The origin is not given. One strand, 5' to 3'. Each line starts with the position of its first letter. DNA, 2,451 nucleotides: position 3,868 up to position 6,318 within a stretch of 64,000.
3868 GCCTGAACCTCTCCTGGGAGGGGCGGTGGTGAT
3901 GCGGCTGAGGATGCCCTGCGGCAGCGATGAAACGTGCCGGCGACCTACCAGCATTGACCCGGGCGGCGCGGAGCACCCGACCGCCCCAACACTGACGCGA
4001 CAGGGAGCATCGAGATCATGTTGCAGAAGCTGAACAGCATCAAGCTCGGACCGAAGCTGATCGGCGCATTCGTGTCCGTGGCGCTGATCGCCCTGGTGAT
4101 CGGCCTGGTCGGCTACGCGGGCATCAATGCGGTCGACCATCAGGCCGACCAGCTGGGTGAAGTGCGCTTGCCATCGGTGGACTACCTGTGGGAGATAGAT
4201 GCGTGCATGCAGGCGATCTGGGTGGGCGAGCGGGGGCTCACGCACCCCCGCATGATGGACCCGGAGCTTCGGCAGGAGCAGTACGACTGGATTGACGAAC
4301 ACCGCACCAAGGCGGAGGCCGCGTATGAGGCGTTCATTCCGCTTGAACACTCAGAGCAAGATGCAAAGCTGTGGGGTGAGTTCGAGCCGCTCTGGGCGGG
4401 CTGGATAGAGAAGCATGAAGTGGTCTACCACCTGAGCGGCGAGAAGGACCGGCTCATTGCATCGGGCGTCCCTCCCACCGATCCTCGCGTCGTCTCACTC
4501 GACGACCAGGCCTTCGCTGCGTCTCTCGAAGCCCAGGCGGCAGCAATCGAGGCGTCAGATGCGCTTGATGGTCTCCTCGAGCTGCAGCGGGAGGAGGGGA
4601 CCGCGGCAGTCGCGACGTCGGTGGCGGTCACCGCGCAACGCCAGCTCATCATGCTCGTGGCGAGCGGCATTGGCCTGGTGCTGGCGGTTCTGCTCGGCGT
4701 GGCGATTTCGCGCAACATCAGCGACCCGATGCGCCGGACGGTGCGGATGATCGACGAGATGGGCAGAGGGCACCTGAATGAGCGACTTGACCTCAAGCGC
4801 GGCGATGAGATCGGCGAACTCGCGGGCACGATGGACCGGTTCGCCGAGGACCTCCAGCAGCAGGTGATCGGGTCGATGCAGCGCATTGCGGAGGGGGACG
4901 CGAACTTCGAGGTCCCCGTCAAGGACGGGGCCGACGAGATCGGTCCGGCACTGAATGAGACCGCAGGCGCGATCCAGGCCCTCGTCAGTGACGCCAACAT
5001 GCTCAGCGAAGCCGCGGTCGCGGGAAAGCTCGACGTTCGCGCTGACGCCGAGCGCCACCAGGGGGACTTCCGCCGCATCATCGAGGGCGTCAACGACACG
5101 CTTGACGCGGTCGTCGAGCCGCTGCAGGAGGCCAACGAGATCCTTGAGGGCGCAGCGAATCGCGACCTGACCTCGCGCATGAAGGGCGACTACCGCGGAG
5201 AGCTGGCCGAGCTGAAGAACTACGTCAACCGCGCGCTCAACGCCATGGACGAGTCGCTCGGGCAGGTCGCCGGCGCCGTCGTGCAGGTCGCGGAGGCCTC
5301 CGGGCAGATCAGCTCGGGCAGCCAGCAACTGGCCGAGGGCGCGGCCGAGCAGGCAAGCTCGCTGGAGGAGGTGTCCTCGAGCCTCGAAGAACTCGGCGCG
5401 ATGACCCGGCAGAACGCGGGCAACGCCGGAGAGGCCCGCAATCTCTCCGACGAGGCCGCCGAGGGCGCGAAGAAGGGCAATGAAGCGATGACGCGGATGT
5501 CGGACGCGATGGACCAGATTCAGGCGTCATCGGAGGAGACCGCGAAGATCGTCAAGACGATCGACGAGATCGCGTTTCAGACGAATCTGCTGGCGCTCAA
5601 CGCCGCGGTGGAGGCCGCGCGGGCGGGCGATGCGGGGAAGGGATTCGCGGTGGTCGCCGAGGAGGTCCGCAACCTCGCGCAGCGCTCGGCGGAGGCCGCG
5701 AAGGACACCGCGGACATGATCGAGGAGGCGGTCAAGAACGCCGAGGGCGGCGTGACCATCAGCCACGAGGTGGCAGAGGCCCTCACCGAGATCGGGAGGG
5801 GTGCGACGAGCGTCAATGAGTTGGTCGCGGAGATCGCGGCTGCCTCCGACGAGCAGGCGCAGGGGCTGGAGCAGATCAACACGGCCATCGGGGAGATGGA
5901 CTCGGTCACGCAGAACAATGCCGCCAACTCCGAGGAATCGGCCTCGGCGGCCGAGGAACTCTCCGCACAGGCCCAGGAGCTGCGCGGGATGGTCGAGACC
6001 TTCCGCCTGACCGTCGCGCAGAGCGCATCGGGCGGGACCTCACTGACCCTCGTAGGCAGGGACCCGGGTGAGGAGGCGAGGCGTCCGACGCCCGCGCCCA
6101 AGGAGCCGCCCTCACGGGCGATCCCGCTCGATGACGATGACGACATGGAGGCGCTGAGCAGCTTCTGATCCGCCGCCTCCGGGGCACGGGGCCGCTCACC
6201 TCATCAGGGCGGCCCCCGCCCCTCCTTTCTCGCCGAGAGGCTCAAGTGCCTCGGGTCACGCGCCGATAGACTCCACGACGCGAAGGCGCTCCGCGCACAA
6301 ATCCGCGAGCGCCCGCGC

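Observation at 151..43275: Five sigma54 promoter motifs squeezed directly behind stop codons or a terminator, leaving no intergenic room for enhancers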

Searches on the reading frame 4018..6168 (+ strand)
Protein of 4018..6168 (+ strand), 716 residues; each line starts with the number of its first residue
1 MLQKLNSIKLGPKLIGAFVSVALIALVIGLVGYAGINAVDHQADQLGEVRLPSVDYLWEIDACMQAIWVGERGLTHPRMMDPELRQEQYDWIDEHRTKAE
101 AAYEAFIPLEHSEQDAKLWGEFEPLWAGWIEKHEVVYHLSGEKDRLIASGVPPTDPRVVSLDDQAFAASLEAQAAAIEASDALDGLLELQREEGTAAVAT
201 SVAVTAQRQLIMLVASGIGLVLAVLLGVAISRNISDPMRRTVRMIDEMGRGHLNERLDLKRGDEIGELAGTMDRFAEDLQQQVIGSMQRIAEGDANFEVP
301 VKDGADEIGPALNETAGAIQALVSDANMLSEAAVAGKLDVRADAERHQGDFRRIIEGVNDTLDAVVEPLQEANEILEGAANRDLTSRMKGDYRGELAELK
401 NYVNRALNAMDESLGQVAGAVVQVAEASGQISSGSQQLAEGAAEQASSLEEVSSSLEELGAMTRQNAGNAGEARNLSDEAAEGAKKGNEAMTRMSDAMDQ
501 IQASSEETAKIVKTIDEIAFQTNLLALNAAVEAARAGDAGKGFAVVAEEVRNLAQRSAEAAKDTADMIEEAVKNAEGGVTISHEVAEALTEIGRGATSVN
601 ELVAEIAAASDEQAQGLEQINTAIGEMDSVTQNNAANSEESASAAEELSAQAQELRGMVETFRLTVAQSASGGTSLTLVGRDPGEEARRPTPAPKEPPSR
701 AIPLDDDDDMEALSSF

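Call 7: search_protein_families(library=ncbifam, proteins=[window:4018-6168:+])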
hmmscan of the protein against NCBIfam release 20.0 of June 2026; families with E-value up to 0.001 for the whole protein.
window:4018-6168:+ (716 aa): 17 families
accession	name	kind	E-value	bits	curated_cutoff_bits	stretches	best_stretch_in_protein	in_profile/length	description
NF041847.1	transduc_aer2_vibrio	equivalog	3.4e-83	280.3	1200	1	308-664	397-754/804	aerotaxis transducer Aer2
NF047851.1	MCPCitTducer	equivalog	4.2e-71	240.7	900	1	365-670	217-522/553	methyl-accepting chemotaxis citrate transducer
NF011622.0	PRK15048.1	equivalog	1.6e-66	225.6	900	1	367-671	218-522/553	methyl-accepting chemotaxis protein II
NF011615.0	PRK15041.1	equivalog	1.3e-65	222.2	947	1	364-671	217-524/554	methyl-accepting chemotaxis protein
NF007309.0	PRK09793.1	equivalog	6.9e-60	203.5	903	1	406-667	255-516/533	methyl-accepting chemotaxis protein IV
NF058645.1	MCPCtpMPsAe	equivalog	6.2e-38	130.9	900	2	363-664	227-558/558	methyl-accepting chemotaxis protein CtpM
NF050802.1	AspChtxCcaA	equivalog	5.4e-19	68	1300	1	466-610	531-667/700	aspartate chemotaxis receptor CcaA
NF033092.0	HK_WalK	equivalog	7.7e-09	34.7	725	1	208-281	175-248/594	cell wall metabolism sensor histidine kinase WalK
NF040691.1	MtrAB_MtrB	equivalog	4.4e-08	32.6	450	1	212-283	190-261/507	MtrAB system histidine kinase MtrB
NF012163.2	BaeS_SmeS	equivalog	1.3e-06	27.6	500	1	199-283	153-237/457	sensor histidine kinase efflux regulator BaeS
NF038263.1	prot_phos_SiaA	equivalog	5.2e-06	25.3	700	1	202-283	299-383/658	biofilm regulation protein phosphatase SiaA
NF008318.0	PRK11107.1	equivalog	8e-06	24.2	890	1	213-269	181-237/920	two-component sensor histidine kinase BarA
NF007837.0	PRK10549.1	equivalog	4.5e-05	22.4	603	1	203-282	157-236/466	envelope stress sensor histidine kinase BaeS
NF008184.0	PRK10935.1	equivalog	9.1e-05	21.3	553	0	212-283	154-226/565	nitrate/nitrite two-component system sensor histidine kinase NarQ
TIGR02168.1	SMC_prok_B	equivalog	0.00019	19.3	567.35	1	400-667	678-948/1181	chromosome segregation protein SMC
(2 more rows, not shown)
